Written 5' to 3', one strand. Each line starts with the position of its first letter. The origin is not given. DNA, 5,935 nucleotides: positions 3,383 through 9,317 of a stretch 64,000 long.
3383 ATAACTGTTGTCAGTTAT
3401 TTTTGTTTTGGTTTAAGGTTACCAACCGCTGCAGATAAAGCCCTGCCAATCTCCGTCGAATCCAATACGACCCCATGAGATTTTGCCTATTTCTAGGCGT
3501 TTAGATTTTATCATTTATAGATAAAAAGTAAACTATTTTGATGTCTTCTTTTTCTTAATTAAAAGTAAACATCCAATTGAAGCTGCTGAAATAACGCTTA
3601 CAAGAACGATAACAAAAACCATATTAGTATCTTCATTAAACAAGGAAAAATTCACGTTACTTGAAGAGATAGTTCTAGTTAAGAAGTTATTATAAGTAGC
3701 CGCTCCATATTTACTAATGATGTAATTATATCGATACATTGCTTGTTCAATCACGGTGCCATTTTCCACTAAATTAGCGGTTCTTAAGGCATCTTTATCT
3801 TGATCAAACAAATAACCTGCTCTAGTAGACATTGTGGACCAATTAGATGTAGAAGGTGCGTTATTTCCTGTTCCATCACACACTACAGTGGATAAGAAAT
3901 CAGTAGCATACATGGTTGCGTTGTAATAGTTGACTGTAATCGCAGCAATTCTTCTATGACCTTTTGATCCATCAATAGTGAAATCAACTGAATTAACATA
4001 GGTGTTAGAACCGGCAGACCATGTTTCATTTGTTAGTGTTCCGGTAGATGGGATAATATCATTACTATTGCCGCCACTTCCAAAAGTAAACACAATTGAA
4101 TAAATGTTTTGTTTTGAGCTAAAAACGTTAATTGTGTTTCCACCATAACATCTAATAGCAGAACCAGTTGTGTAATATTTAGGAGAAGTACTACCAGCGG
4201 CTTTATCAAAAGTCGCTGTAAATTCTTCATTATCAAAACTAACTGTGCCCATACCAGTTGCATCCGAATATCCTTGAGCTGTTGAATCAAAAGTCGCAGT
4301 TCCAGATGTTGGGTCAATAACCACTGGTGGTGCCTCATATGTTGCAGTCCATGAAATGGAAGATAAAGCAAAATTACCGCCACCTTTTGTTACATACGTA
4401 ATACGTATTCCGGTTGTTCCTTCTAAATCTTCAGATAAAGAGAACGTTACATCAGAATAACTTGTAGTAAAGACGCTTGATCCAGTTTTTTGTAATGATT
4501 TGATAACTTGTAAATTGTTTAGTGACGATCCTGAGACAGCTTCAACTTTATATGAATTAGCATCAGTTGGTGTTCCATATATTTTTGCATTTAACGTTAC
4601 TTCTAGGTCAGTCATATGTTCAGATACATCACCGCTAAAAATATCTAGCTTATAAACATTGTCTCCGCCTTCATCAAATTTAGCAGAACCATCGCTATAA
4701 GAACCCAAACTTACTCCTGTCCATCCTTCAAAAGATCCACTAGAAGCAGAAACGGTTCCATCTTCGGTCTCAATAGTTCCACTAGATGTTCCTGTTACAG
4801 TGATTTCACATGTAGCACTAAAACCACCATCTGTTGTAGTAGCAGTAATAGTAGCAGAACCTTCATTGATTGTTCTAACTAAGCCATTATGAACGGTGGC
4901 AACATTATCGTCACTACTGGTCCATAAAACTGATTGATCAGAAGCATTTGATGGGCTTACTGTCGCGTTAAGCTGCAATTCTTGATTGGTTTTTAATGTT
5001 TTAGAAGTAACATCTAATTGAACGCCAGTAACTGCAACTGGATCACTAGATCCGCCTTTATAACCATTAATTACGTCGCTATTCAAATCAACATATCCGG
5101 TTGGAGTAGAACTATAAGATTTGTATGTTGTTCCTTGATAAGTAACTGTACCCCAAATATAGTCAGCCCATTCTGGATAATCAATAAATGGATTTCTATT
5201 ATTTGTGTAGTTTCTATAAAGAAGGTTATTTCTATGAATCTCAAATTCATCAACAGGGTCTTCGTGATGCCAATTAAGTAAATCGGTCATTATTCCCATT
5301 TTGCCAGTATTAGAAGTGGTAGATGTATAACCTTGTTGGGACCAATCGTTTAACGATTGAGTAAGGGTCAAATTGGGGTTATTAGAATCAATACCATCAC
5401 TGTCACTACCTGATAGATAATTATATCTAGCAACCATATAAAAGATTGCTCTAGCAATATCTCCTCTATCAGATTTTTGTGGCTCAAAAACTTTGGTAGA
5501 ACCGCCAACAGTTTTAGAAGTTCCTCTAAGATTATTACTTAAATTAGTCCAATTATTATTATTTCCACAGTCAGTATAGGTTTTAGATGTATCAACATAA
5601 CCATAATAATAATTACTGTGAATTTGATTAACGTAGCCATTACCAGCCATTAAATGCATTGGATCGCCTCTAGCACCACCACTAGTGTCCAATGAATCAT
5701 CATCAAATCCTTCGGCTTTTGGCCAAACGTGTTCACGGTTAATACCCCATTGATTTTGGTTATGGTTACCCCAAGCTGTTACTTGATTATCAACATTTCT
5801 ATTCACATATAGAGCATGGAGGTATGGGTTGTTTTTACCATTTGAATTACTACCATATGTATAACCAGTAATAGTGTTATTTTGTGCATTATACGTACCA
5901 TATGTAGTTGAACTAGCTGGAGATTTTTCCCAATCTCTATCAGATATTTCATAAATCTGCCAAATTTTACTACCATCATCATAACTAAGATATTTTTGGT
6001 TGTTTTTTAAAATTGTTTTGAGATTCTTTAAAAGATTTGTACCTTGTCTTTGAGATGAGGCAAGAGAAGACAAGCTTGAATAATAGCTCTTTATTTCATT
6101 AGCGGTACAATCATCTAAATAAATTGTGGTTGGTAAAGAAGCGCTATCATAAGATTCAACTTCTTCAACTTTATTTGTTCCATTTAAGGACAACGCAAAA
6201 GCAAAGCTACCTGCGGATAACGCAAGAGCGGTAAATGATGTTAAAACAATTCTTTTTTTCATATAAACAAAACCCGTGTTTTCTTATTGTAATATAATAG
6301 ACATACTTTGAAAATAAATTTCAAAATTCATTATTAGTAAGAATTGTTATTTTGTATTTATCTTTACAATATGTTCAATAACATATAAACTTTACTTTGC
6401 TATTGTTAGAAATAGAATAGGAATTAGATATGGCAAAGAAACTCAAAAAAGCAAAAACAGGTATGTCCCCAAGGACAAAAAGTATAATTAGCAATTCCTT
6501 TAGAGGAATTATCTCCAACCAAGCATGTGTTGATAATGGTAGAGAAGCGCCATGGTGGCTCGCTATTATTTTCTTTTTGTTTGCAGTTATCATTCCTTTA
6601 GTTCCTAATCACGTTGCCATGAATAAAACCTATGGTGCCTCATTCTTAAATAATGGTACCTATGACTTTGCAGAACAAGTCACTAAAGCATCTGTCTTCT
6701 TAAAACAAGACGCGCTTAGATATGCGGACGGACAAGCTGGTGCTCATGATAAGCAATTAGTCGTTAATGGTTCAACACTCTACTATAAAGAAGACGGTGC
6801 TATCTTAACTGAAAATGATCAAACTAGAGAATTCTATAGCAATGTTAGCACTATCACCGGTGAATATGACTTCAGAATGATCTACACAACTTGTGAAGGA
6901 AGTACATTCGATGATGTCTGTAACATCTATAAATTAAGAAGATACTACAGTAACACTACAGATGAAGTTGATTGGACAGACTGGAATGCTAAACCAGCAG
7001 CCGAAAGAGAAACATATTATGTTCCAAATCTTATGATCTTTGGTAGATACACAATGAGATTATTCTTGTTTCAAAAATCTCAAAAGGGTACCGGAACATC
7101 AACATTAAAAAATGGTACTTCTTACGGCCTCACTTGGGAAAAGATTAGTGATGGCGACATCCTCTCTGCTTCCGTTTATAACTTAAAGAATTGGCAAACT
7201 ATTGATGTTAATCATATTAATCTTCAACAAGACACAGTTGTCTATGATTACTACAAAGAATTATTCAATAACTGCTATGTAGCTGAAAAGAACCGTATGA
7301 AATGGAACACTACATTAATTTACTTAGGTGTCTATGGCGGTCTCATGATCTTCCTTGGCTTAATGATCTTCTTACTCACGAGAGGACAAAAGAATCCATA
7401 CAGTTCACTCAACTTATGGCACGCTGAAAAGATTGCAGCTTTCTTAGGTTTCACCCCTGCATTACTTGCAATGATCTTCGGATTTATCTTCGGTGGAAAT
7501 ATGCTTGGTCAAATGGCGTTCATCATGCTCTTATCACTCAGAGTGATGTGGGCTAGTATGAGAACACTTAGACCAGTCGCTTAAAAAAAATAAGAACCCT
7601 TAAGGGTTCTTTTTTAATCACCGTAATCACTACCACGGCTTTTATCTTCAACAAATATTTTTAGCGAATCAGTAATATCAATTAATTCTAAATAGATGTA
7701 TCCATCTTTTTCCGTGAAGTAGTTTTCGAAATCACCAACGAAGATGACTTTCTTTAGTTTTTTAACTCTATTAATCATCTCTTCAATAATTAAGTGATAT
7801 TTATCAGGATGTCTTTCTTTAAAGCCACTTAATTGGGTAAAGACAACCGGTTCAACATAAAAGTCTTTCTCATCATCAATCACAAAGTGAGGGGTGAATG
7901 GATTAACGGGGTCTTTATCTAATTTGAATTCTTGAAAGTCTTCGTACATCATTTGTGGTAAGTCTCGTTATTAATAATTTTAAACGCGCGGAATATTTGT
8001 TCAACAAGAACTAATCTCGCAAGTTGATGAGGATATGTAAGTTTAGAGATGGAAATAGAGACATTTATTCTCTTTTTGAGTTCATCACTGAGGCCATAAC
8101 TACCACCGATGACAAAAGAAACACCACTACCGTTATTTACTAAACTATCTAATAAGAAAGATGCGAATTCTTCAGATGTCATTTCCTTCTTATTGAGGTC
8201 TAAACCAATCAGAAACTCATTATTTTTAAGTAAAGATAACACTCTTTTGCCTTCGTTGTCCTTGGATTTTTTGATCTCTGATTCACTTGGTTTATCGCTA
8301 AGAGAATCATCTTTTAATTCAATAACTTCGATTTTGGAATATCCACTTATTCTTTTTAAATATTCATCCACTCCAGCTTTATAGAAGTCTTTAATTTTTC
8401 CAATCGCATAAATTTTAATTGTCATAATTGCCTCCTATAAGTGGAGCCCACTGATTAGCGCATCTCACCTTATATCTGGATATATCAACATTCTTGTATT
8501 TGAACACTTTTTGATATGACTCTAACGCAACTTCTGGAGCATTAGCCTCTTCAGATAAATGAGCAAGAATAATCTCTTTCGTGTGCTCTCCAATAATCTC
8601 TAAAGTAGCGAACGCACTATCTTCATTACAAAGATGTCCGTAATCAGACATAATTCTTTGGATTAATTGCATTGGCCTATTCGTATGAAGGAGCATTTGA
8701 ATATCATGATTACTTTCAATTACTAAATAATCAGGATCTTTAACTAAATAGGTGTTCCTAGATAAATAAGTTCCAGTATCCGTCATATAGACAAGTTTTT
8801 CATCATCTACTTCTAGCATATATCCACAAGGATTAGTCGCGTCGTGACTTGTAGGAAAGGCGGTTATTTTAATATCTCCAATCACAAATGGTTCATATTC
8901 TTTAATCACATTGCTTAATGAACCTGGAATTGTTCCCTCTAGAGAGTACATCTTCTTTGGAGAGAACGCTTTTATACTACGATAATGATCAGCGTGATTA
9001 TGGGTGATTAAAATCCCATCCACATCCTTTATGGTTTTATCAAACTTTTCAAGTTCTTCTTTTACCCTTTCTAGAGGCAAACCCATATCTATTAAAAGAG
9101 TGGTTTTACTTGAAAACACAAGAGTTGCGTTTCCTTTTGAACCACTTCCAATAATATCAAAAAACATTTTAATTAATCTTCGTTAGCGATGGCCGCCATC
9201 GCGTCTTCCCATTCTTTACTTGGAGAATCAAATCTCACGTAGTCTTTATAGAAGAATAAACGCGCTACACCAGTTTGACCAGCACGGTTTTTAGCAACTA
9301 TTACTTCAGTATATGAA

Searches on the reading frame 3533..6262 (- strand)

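Call 65: search_protein_families(library=pfam, proteins=[window:3533-6262:-], max_evalue=0.00001)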
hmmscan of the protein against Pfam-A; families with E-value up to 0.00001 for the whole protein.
window:3533-6262:- (909 aa): 2 families
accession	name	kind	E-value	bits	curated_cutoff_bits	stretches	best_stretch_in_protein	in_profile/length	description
PF04231.19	Endonuclease_1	-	2.4e-27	96.6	25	1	78-364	6-235/235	Endonuclease I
PF02368.24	Big_2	-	1.5e-15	57.3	22.8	1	410-486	1-78/79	Bacterial Ig-like domain (group 2)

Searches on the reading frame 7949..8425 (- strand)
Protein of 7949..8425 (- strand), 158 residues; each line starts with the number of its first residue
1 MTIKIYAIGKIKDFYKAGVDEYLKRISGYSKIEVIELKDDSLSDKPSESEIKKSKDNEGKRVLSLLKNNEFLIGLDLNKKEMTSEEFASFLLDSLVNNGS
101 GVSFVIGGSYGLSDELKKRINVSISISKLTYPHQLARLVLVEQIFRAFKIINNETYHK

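Call 67: search_protein_families(library=pfam, proteins=[window:7949-8425:-], max_evalue=0.00001)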
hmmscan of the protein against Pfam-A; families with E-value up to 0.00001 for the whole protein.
window:7949-8425:- (158 aa): 1 family
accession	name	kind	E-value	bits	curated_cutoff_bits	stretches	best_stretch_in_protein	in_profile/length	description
PF02590.22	SPOUT_MTase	-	4.8e-49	166.7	27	1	1-157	1-154/154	Predicted SPOUT methyltransferase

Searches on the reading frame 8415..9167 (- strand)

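Call 67: search_protein_families(library=pfam, proteins=[window:8415-9167:-], max_evalue=0.00001)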
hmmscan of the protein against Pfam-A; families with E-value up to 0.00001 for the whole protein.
window:8415-9167:- (250 aa): 4 families
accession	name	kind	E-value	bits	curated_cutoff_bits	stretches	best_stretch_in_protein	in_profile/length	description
PF12706.13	Lactamase_B_2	-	8.8e-14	52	27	1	40-153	23-165/200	Beta-lactamase superfamily domain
PF00753.33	Lactamase_B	-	1.1e-11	45.5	22.7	1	11-69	5-64/196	Metallo-beta-lactamase superfamily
PF13483.12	Lactamase_B_3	-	3.4e-07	30.8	24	1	22-171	17-150/160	Beta-lactamase superfamily domain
PF23023.1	Anti-Pycsar_Apyc1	-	2.9e-06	27.4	50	1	13-80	21-85/250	Anti-Pycsar protein Apyc1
